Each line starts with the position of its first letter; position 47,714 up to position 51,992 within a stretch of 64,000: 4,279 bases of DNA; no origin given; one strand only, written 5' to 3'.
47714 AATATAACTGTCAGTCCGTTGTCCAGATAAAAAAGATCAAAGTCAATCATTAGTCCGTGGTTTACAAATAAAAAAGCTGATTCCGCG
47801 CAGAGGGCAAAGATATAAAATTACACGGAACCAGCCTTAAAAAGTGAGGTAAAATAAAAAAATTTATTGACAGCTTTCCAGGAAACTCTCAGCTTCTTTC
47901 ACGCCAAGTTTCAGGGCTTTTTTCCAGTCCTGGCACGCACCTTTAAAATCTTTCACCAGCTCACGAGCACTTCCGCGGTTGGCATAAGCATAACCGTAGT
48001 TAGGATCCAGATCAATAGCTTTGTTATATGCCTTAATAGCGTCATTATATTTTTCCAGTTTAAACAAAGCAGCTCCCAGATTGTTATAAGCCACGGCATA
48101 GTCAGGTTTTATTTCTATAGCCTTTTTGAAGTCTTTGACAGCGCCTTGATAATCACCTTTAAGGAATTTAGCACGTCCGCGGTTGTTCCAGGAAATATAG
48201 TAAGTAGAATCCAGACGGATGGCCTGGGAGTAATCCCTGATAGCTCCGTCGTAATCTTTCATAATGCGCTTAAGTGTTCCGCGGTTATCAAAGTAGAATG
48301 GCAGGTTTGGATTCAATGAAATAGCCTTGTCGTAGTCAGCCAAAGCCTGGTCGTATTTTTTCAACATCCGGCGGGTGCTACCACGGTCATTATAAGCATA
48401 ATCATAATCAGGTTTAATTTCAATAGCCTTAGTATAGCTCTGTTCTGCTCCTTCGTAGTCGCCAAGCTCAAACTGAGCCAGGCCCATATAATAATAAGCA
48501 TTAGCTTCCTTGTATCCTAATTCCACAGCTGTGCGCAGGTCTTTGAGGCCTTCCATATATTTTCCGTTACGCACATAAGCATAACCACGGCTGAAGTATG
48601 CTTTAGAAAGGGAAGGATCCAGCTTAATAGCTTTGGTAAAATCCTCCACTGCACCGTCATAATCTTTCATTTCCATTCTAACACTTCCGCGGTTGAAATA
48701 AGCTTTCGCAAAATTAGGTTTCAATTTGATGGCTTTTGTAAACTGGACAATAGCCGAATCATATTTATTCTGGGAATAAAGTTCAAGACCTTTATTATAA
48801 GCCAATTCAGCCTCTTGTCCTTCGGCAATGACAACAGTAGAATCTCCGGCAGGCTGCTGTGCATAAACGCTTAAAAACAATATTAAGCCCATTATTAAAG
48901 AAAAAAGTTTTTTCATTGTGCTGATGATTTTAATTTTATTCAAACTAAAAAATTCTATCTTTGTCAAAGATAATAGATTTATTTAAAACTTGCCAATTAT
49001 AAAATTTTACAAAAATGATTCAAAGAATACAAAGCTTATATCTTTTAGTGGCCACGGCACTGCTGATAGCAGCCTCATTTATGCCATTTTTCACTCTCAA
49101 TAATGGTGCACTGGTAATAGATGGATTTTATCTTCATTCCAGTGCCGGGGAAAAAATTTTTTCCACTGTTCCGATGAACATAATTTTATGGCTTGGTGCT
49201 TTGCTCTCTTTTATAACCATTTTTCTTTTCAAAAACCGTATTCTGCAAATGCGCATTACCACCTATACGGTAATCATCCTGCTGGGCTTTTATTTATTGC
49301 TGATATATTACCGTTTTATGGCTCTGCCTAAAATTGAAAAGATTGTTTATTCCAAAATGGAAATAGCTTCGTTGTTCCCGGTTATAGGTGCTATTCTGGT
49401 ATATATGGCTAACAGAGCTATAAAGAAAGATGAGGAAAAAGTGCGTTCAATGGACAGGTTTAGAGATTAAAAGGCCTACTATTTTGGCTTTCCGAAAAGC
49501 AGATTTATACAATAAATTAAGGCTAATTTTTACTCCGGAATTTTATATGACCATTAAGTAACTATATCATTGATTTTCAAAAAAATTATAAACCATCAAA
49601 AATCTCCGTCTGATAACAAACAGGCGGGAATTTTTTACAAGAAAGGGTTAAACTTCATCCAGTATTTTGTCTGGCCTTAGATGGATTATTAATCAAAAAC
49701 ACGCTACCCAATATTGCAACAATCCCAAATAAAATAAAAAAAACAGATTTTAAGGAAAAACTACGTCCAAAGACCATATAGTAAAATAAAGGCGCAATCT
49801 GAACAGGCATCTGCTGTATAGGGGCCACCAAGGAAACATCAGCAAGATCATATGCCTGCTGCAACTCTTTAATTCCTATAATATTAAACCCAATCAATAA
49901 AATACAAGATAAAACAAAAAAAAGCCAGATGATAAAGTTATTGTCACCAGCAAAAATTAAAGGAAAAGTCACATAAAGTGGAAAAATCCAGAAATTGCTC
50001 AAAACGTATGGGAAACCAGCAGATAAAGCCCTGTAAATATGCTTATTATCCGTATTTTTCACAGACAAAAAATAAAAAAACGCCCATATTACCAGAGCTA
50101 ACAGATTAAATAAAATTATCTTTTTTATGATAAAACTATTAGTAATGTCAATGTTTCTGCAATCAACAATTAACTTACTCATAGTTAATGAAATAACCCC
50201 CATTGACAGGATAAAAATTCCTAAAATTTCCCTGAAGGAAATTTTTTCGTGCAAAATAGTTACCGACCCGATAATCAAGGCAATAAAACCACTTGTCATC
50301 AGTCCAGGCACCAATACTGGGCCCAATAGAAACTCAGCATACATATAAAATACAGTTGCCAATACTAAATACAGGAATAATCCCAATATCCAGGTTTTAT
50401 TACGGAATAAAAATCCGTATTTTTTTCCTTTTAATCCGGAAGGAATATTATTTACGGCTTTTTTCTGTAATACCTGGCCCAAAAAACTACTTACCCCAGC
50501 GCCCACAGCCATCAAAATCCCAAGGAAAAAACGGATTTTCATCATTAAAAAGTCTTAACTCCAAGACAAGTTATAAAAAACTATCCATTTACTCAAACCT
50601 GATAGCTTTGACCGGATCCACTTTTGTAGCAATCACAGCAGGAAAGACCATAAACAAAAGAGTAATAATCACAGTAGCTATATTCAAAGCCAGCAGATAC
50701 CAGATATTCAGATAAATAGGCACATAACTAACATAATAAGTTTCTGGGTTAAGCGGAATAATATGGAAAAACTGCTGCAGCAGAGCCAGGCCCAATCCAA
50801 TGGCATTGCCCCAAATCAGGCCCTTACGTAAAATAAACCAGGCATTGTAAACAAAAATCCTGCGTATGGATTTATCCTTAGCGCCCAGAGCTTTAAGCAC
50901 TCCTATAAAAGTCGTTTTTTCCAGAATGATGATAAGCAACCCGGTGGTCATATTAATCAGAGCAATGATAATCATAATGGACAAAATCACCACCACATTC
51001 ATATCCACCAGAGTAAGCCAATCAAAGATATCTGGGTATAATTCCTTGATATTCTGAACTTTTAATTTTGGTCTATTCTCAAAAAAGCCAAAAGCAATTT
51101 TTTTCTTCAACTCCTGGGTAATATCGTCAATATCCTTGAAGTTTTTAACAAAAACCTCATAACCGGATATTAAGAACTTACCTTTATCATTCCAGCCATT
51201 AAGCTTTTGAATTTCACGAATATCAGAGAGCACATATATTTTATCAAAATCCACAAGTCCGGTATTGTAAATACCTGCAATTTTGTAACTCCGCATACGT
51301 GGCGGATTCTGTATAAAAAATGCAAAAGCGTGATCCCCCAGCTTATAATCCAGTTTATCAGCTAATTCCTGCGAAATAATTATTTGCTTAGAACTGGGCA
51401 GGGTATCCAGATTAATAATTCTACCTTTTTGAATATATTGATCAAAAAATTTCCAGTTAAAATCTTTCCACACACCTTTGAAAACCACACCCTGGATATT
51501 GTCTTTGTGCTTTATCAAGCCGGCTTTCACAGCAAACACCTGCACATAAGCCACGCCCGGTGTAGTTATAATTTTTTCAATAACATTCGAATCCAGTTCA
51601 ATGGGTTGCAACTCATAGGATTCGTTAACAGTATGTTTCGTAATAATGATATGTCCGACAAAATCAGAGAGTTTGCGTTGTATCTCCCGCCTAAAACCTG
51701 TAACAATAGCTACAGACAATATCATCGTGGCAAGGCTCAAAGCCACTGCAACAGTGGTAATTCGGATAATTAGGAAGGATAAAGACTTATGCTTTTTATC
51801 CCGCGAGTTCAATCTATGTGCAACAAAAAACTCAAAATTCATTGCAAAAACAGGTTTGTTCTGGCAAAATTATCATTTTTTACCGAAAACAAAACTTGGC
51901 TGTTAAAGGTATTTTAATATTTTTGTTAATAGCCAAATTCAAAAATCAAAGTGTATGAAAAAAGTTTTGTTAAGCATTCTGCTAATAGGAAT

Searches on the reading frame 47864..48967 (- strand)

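Call 6: search_protein_families(library=pfam, proteins=[window:47864-48967:-], max_evalue=0.1)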
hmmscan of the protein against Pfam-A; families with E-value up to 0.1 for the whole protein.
window:47864-48967:- (367 aa): 32 families (the best 25 are shown)
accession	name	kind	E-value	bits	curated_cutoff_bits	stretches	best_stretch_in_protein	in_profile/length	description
PF00515.34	TPR_1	-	9.5e-76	247.2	27.8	8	291-324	1-34/34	Tetratricopeptide repeat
PF13414.12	TPR_11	-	2.1e-62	207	26.8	8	264-304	1-41/42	TPR repeat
PF07719.23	TPR_2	-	2.4e-61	199.3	27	7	292-324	2-34/34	Tetratricopeptide repeat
PF13181.12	TPR_8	-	5.6e-47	154.3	25.7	6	293-324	3-34/34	Tetratricopeptide repeat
PF13431.12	TPR_17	-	4.2e-44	145.6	24.4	7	110-141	2-33/34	Tetratricopeptide repeat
PF13432.12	TPR_16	-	7.2e-37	125.9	32.7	4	127-188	3-64/65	Tetratricopeptide repeat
PF13424.12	TPR_12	-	5.8e-30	103.8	30.1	4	259-321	5-75/77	Tetratricopeptide repeat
PF13371.12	TPR_9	-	2.3e-24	85.6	35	2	77-121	19-63/73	Tetratricopeptide repeat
PF14559.12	TPR_19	-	3.1e-21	75.9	25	2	270-324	4-58/68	Tetratricopeptide repeat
PF13428.12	TPR_14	-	1.6e-20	71.9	23.5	1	293-330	3-40/44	Tetratricopeptide repeat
PF13174.12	TPR_6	-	1.3e-16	60.4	26.3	2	157-183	2-28/33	Tetratricopeptide repeat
PF23914.1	TPR_CcmH_CycH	-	1.6e-13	51.2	42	2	94-188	57-154/158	Cytochrome c-type biogenesis protein H TPR domain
PF13374.12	TPR_10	-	1.9e-13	50.3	27.5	1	291-319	2-30/42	Tetratricopeptide repeat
PF10516.15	SHNi-TPR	-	2e-13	50.1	21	0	204-218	16-30/38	SHNi-TPR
PF12895.13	ANAPC3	-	2e-11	44.5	27.2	2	101-179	3-80/82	Anaphase-promoting complex, cyclosome, subunit 3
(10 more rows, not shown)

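Call 8: search_protein_families(library=ncbifam, proteins=[window:47864-48967:-], max_evalue=0.1)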
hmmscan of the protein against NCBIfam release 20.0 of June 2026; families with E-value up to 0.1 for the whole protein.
window:47864-48967:- (367 aa): 42 families (the best 25 are shown)
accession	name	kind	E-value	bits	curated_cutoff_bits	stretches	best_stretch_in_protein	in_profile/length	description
NF040959.1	MamA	equivalog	1.5e-36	125.8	200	3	99-189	83-173/204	magnetosome protein MamA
TIGR00990.1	3a0801s09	subfamily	2.8e-35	122.1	757.25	3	148-258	324-434/615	mitochondrial import receptor subunit TOM70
NF008391.2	PRK11189.1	equivalog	5.9e-32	111.4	250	4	276-348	84-156/297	lipoprotein NlpI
TIGR02917.1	PEP_TPR_lipo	equivalog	2.4e-30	105.2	312.2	1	62-356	202-496/899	XrtA/PEP-CTERM system TPR-repeat protein PrsT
TIGR02521.1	type_IV_pilW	equivalog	2.6e-28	99.2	154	3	121-276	31-188/234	type IV pilus biogenesis/stability protein PilW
NF033762.1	social_mot_Tgl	equivalog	3.9e-26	91.9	225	2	153-335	29-214/252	social motility TPR repeat lipoprotein Tgl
TIGR02552.1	LcrH_SycD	equivalog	3.3e-22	78.6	104.8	3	54-154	19-119/136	SycD/LcrH family type III secretion system chaperone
NF033758.1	gliding_GltE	equivalog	2.9e-19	69.4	225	3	113-250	214-352/411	adventurous gliding motility TPR repeat lipoprotein GltE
TIGR04510.1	mod_pep_cyc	subfamily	1e-17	64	400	3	92-245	403-558/814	putative peptide modification system cyclase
NF011886.0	PRK15359.1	equivalog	1.5e-17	63.7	146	3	52-156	23-127/144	type III secretion system chaperone protein SscB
NF047558.1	TPR_END_plus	domain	2.9e-17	62.4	32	1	89-122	1-33/56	TPR end-of-group domain-containing protein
NF033920.0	C39_PA2778_fam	equivalog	9.3e-17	61.3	150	3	240-321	173-254/255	PA2778 family cysteine peptidase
NF047371.1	FlcA_CTERM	equivalog_domain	1.2e-14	53.7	300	3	83-183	434-535/646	periplasmic flagellar collar protein FlcA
NF047507.1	TPR_BatC_Lepto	exception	2.1e-14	53.5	175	3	53-123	58-132/214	TPR repeat-containing protein BatC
NF053607.1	CHU_0125_OmpA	equivalog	7e-13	47.9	620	2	89-195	21-127/639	CHU_0125 family OmpA-like outer membrane integrity protein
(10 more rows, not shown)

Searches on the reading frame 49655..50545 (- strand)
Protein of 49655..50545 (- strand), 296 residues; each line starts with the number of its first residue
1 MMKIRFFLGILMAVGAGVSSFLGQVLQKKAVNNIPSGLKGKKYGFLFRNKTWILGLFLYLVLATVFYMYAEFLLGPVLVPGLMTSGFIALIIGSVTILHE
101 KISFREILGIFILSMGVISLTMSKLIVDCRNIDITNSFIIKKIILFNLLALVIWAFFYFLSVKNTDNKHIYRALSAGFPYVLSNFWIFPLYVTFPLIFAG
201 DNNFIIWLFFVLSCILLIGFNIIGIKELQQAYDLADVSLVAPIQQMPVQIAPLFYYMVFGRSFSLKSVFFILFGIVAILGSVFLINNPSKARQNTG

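Call 6: search_protein_families(library=pfam, proteins=[window:49655-50545:-], max_evalue=0.1)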
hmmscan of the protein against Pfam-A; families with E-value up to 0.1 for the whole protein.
window:49655-50545:- (296 aa): 1 family
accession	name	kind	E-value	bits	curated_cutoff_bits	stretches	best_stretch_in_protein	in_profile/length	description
PF00892.27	EamA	-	0.0092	16.7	28.2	0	142-281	2-133/135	EamA-like transporter family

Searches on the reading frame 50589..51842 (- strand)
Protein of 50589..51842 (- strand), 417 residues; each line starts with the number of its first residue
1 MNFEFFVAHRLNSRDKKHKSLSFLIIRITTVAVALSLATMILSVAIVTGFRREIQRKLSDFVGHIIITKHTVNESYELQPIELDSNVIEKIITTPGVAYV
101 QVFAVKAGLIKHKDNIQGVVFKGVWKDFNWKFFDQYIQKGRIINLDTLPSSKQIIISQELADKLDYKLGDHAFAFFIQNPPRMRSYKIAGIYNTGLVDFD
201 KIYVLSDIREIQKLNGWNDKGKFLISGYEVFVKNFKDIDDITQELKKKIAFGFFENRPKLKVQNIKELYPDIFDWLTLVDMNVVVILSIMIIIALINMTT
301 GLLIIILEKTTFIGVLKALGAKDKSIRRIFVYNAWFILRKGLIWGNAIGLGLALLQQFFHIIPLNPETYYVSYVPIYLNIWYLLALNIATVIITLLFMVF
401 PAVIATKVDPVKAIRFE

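Call 6: search_protein_families(library=pfam, proteins=[window:50589-51842:-], max_evalue=0.1)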
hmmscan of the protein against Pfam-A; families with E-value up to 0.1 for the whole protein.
window:50589-51842:- (417 aa): 3 families
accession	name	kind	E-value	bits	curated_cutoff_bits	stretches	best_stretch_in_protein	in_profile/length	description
PF02687.27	FtsX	-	8e-15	55.4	25.5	1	285-410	2-120/120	FtsX-like permease C-terminal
PF12704.14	MacB_PCD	-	5.4e-10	40.3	27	1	28-245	3-204/207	MacB-like periplasmic core domain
PF05209.18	MinC_N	-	0.082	13.4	27.3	0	237-280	19-62/71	Septum formation inhibitor MinC, N-terminal domain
